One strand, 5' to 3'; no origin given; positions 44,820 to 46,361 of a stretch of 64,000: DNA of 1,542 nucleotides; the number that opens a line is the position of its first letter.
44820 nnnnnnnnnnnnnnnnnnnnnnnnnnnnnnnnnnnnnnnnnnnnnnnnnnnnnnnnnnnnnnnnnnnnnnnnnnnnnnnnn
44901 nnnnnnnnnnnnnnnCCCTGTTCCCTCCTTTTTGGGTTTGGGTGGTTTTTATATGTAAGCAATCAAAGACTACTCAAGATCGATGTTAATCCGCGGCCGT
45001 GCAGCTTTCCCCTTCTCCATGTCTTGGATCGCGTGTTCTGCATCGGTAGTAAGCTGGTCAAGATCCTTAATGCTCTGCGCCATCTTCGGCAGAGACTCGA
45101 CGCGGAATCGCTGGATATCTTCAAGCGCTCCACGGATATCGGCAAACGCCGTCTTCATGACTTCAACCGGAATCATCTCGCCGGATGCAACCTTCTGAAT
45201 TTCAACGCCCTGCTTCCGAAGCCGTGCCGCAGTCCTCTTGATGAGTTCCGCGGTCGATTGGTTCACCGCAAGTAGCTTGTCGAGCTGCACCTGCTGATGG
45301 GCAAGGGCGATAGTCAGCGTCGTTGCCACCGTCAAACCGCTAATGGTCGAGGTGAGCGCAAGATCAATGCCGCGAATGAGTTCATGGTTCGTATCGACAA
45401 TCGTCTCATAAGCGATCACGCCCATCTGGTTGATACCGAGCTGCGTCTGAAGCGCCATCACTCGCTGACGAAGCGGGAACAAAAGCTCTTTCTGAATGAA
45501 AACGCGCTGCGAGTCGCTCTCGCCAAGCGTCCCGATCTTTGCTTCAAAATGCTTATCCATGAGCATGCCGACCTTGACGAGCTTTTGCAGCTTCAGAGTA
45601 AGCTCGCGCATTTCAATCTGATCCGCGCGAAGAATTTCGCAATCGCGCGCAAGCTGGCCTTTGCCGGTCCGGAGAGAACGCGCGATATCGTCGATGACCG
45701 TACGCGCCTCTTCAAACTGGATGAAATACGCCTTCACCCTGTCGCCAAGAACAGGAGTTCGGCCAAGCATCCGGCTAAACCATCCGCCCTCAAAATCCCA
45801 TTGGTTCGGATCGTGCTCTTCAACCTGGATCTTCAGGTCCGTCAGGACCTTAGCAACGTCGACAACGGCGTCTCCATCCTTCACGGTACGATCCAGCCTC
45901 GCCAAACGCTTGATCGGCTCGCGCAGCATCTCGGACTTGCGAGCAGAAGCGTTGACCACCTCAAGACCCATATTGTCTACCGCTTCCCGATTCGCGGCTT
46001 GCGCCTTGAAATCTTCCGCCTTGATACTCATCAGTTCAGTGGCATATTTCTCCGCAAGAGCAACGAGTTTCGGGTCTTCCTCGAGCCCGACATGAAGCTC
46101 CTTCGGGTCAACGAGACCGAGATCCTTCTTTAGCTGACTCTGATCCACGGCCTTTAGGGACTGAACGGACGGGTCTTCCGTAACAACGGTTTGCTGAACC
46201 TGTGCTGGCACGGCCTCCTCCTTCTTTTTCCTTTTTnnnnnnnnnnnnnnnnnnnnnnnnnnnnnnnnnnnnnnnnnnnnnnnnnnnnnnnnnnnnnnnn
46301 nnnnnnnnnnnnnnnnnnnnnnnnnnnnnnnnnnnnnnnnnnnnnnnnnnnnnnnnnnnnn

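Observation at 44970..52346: Co-directional stress-response-like island: TelA-like, XpaC-like, PPK2, VWA lipoprotein and two OmpA-anchored substrate-binding paralogues attached to an ABC transporter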

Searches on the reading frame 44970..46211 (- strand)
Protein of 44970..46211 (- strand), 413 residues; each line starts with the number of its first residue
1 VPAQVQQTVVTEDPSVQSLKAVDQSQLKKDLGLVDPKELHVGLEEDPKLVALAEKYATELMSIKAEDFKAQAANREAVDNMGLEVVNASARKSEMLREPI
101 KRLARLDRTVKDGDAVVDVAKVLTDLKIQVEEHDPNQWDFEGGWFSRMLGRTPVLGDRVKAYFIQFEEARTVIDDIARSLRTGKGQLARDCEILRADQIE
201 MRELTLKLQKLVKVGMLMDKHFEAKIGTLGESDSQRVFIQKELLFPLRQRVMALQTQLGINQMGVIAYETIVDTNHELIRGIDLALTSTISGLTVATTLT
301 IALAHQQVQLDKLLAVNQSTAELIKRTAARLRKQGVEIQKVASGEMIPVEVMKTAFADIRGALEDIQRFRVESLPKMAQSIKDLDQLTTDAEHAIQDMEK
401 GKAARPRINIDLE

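Call 3: search_protein_families(library=pfam, proteins=[window:44970-46211:-], max_evalue=0.01)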
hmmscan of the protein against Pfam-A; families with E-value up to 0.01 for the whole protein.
window:44970-46211:- (413 aa): 1 family
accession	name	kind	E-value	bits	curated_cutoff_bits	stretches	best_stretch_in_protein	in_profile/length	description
PF05816.16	TelA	-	6.4e-51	173.8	30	1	68-396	4-331/332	Toxic anion resistance protein (TelA)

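Call 7: search_protein_families(library=ncbifam, proteins=[window:44970-46211:-], max_evalue=0.01)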
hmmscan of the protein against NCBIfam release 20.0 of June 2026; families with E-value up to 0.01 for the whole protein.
window:44970-46211:- (413 aa): 0 families

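Call 8: search_protein_families(library=padloc, proteins=[window:44970-46211:-], max_evalue=0.01)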
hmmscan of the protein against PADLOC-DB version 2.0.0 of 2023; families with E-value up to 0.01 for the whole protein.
window:44970-46211:- (413 aa): 0 families

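Call 31: search_solved_structures(query=window:44970-46211:-, max_evalue=1)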
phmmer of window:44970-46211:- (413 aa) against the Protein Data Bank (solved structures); distinct sequences matched with E-value up to 1: 3.
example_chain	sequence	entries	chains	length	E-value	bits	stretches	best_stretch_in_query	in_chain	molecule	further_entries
5h78_A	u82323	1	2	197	0.12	14.9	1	41-129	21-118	cAMP-dependent protein kinase type II-alpha regulatory subunit,DHR14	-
5jdk_A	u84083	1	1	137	0.86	12.1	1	36-96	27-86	Switch-activating protein 1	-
6ext_A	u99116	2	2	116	0.94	11.9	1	37-96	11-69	Switch-activating protein 1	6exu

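Call 47: search_dna_similar(query=window:44970-46211:-, collection=plasmids, mode=protein, max_rows=40, rows=spread)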
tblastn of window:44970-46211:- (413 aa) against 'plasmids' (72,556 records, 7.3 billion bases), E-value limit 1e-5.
Records with a match: 12; places in all: 12; records where one place covers at least 80% of the query: 9.
Best place of each record, by identity: <60% 12.
By first word of the organism name: Vibrio 6; Methanosphaera 2; Nonomuraea 1; Sphaerotilus 1; Arthrobacter 1; Curtobacterium 1.
By predicted mobility (MOB-suite, as given by PLSDB): non-mobilizable 9; mobilizable 3.
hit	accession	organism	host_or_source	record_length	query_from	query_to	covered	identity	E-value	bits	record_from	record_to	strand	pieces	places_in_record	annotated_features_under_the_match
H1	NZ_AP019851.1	Vibrio alfacsensis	-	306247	43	412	90%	30.9%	3e-30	130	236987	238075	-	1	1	toxic anion resistance protein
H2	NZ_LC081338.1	Vibrio sp. 04Ya108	-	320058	43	412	90%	30.9%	3e-30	130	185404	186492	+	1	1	toxic anion resistance protein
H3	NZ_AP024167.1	Vibrio alfacsensis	-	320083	43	412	90%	30.9%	3e-30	130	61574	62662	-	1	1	toxic anion resistance protein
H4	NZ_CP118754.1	Methanosphaera sp. ISO3-F5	-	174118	48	395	84%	31.0%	3e-39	157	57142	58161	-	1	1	toxic anion resistance protein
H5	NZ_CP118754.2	Methanosphaera sp. ISO3-F5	Ovis aries,Ovine rumen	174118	48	395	84%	31.0%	3e-39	157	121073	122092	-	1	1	toxic anion resistance protein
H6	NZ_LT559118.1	Nonomuraea gerenzanensis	-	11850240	44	402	87%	29.4%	1e-31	134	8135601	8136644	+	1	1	none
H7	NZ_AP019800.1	Vibrio rotiferianus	-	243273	42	412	90%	28.2%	1e-26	119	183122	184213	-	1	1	toxic anion resistance protein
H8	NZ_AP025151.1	Vibrio penaeicida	Penaeus japonicus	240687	42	412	90%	28.2%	2e-26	119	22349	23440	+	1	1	toxic anion resistance protein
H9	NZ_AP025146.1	Vibrio penaeicida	Penaeus japonicus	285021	42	412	90%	28.2%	2e-26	119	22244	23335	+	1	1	toxic anion resistance protein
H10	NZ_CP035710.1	Sphaerotilus sulfidivorans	cell culture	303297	84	382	72%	29.8%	5e-28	124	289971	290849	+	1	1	toxic anion resistance protein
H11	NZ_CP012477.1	Arthrobacter sp. ERGS1:01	single,stream water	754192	123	402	68%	31.8%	7e-31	132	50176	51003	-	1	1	toxic anion resistance protein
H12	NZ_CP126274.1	Curtobacterium sp. MCBD17_040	-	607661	123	403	68%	29.6%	2e-18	96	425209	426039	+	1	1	toxic anion resistance protein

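Call 48: get_annotated_region(hit=H4, flank=5000)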
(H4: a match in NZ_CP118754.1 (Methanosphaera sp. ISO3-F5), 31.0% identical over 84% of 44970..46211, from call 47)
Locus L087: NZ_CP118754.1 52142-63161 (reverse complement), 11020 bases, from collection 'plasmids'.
description: Methanosphaera sp. ISO3-F5 plasmid pNP174, complete sequence
organism: Methanosphaera sp. ISO3-F5 (NCBI taxid 1452353)
taxonomy: Archaea; Euryarchaeota; Methanobacteria; Methanobacteriales; Methanobacteriaceae; Methanosphaera; Methanosphaera sp. ISO3-F5
host: -; source: -; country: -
typing (MOB-suite, as given by PLSDB): non-mobilizable
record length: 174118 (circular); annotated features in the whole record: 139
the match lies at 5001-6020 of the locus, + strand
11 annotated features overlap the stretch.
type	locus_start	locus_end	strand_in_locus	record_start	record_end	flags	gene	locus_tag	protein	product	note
CDS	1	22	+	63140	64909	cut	-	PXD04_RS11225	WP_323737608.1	DUF2207 domain-containing protein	-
CDS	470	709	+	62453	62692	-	-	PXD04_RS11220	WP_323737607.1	hypothetical protein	-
CDS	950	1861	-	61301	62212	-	-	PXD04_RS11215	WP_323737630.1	MFS transporter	GO:0055085 - transmembrane transport [Evidence IEA]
CDS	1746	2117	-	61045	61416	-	-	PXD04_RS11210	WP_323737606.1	hypothetical protein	-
CDS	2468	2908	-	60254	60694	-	-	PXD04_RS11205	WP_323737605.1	PIN domain-containing protein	-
CDS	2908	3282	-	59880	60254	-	-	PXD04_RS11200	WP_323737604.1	hypothetical protein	-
CDS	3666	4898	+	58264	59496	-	-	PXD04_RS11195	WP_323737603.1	hypothetical protein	-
CDS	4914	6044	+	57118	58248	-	-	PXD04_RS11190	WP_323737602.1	toxic anion resistance protein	-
CDS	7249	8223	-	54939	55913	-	-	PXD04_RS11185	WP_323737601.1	hypothetical protein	-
CDS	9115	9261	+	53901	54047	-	-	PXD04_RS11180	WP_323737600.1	hypothetical protein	-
CDS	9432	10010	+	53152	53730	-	-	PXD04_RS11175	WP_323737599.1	hypothetical protein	-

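Call 49: get_annotated_region(hit=H1, flank=6000)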
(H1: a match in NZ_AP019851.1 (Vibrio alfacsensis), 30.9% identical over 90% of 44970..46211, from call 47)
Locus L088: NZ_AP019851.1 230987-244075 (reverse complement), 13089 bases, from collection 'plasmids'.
description: Vibrio alfacsensis strain 04Ya249 plasmid pSEA2, complete sequence
organism: Vibrio alfacsensis (NCBI taxid 1074311)
taxonomy: Bacteria; Pseudomonadota; Gammaproteobacteria; Vibrionales; Vibrionaceae; Vibrio; Vibrio alfacsensis
host: -; source: -; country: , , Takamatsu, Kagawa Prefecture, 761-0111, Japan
typing (MOB-suite, as given by PLSDB): mobilizable; relaxase MOBH
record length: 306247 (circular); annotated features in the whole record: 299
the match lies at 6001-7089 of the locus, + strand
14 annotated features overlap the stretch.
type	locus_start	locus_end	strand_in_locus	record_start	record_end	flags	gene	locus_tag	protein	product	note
CDS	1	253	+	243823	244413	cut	-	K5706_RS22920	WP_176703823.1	hypothetical protein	-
CDS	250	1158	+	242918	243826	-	-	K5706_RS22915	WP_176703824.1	ABC transporter ATP-binding protein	-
CDS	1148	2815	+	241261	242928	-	-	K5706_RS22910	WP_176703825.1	nitrate ABC transporter substrate-binding protein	-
CDS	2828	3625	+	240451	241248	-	-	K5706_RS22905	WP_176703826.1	VWA domain-containing protein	-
CDS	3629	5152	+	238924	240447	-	-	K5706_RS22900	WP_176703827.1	phosphate ABC transporter substrate-binding/OmpA family protein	-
CDS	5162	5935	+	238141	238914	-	-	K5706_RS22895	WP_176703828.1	hypothetical protein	-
CDS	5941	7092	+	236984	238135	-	-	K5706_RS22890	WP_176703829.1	toxic anion resistance protein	-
CDS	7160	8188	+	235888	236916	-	-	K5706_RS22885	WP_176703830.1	putative urea ABC transporter substrate-binding protein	-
CDS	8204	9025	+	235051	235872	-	-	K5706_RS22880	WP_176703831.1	ABC transporter permease subunit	GO:0055085 - transmembrane transport [Evidence IEA]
CDS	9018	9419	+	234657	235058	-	-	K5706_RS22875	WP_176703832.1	hypothetical protein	-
CDS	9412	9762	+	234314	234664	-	-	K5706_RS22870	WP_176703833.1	hypothetical protein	-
CDS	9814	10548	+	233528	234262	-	-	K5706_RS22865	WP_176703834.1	hypothetical protein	-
CDS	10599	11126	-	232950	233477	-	-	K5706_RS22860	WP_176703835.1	hypothetical protein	-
CDS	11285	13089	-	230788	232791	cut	-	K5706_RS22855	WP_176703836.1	replication initiator protein RctB domain-containing protein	-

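Call 55: get_annotated_region(hit=H10, flank=8000)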
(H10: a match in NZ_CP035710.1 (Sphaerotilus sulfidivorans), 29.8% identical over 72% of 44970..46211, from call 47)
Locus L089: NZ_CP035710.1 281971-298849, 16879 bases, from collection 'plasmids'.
description: Sphaerotilus sulfidivorans strain D-507 plasmid pSna507_unt10, complete sequence
organism: Sphaerotilus sulfidivorans (NCBI taxid 639200)
taxonomy: Bacteria; Pseudomonadota; Betaproteobacteria; Burkholderiales; Sphaerotilaceae; Sphaerotilus; Sphaerotilus sulfidivorans
host: -; source: cell culture; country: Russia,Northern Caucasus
typing (MOB-suite, as given by PLSDB): non-mobilizable
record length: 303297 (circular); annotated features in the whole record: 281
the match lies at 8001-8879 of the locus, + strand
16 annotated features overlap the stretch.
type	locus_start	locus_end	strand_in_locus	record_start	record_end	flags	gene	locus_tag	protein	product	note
CDS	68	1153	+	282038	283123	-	-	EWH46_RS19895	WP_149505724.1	LacI family DNA-binding transcriptional regulator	GO:0006351 - DNA-templated transcription [Evidence IEA]; GO:0045892 - negative regulation of DNA-templated ...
CDS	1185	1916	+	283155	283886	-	-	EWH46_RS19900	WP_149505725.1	FadR/GntR family transcriptional regulator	-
CDS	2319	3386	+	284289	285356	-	hppD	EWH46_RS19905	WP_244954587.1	4-hydroxyphenylpyruvate dioxygenase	GO:0006559 - L-phenylalanine catabolic process [Evidence IEA]; GO:0006572 - tyrosine catabolic process [Evidence IEA]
CDS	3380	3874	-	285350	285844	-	-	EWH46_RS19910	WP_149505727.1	copper chaperone PCu(A)C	-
CDS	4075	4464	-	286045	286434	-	-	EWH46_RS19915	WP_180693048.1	DUF2946 family protein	-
CDS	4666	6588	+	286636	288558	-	-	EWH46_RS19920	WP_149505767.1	PhoX family phosphatase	-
CDS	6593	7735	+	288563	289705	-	-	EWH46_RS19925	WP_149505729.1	hypothetical protein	-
CDS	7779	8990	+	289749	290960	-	-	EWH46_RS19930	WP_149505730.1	toxic anion resistance protein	-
CDS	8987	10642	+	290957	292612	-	-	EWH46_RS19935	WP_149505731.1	vWA domain-containing protein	-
CDS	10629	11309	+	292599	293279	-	-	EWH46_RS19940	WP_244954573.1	hypothetical protein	-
CDS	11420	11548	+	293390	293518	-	-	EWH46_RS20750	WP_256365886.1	hypothetical protein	-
CDS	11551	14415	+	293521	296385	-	-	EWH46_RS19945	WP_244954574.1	ExeM/NucH family extracellular endonuclease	-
CDS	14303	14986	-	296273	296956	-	-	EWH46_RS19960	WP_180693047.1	diguanylate cyclase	-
CDS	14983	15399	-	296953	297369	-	-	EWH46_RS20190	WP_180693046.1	hypothetical protein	-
CDS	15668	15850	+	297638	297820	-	-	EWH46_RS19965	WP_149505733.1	hypothetical protein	-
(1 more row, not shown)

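Call 56: search_protein_families(library=pfam, proteins=[L087:3666-4898:+, L089:6593-7735:+, L088:5162-5935:+, L089:10629-11309:+, L088:9018-9419:+, L088:9412-9762:+, L088:9814-10548:+], max_evalue=0.01)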
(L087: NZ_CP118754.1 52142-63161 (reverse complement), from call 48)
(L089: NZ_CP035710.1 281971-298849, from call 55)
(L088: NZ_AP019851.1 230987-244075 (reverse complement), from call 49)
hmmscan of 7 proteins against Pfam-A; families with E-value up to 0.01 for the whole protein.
L087:3666-4898:+ (410 aa): 3 families
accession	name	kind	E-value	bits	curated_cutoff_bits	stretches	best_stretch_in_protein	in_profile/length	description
PF13240.11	Zn_Ribbon_1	-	0.0017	18.5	25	1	3-24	1-22/23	zinc-ribbon domain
PF13248.11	Zn_ribbon_3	-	0.0048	16.8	27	1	1-25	2-26/26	zinc-ribbon domain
PF18112.7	Zn-C2H2_12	-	0.0058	17.5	23.2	0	17-29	2-14/27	Autophagy receptor zinc finger-C2H2 domain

L089:6593-7735:+ (380 aa): 0 families

L088:5162-5935:+ (257 aa): 1 family
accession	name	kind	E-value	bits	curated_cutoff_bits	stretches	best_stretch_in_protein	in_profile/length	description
PF08393.18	DHC_N2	-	0.0014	18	31.9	1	94-251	20-160/403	Dynein heavy chain, N-terminal region 2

L089:10629-11309:+ (226 aa): 0 families

L088:9018-9419:+ (133 aa): 0 families

L088:9412-9762:+ (116 aa): 0 families

L088:9814-10548:+ (244 aa): 0 families

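Call 72: search_protein_families(library=ncbifam, proteins=[L088:1148-2815:+, L088:3629-5152:+, L088:5162-5935:+], max_evalue=0.001)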
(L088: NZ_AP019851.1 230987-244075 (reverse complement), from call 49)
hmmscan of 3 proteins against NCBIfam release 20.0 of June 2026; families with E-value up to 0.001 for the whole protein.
L088:1148-2815:+ (555 aa): 0 families

L088:3629-5152:+ (507 aa): 22 families
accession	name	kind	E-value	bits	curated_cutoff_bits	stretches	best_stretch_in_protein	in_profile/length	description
NF053611.1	YiaD_Gzip_OmpA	equivalog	3e-18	66.3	175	1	394-490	102-197/206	YiaD family glycine zipper/OmpA-like lipoprotein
NF053612.1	anchor_PA1041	equivalog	2.9e-12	47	250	1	392-494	129-230/236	PA1041 family peptidoglycan-binding anchor lipoprotein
TIGR03427.1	ABC_peri_uca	equivalog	6.6e-12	45.2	333.9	1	106-260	68-218/328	putative urea ABC transporter substrate-binding protein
TIGR02802.1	Pal_lipo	equivalog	3.5e-11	43.1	125.35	1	396-486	2-91/104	peptidoglycan-associated lipoprotein Pal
TIGR03789.1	pdsO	hypoth_equivalog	4e-10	39.8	152.2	1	394-483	139-227/243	sortase-associated OmpA-like protein PdsO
TIGR01728.1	SsuA_fam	subfamily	1.6e-09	37.4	163.5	1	87-287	44-243/290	aliphatic sulfonate ABC transporter substrate-binding protein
NF007804.1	PRK10510.1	equivalog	1.9e-09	37.2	307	1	395-490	113-207/219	OmpA family lipoprotein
NF053585.1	OMP_LP_YfiB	equivalog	4.2e-09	36.5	128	1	395-489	57-150/163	outer membrane lipoprotein YfiB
NF052230.1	T9SS_PorE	exception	6.7e-09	34.6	600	1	395-479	516-599/648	PorE family type IX secretion system protein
NF053613.1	OMP_toxin_LptF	equivalog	7.2e-09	35.7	400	1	395-494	142-240/256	lipotoxin F family OmpA-related lipoprotein LptF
NF045787.1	OmpABordt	equivalog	2e-08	34.1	200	1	398-494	89-184/194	outer membrane protein OmpA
NF006541.1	PRK09038.1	equivalog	2.3e-07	30.7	283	1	395-503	142-249/253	flagellar motor protein MotD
NF053607.1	CHU_0125_OmpA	equivalog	3.7e-07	29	620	1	395-481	532-617/639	CHU_0125 family OmpA-like outer membrane integrity protein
NF008067.1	PRK10802.1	equivalog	7.9e-07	29.1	261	1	393-479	66-151/171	peptidoglycan-associated lipoprotein Pal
NF033763.1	exchanger_TraB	exception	4.2e-06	25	700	1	421-494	420-492/522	outer membrane exchange protein TraB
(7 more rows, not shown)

L088:5162-5935:+ (257 aa): 0 families
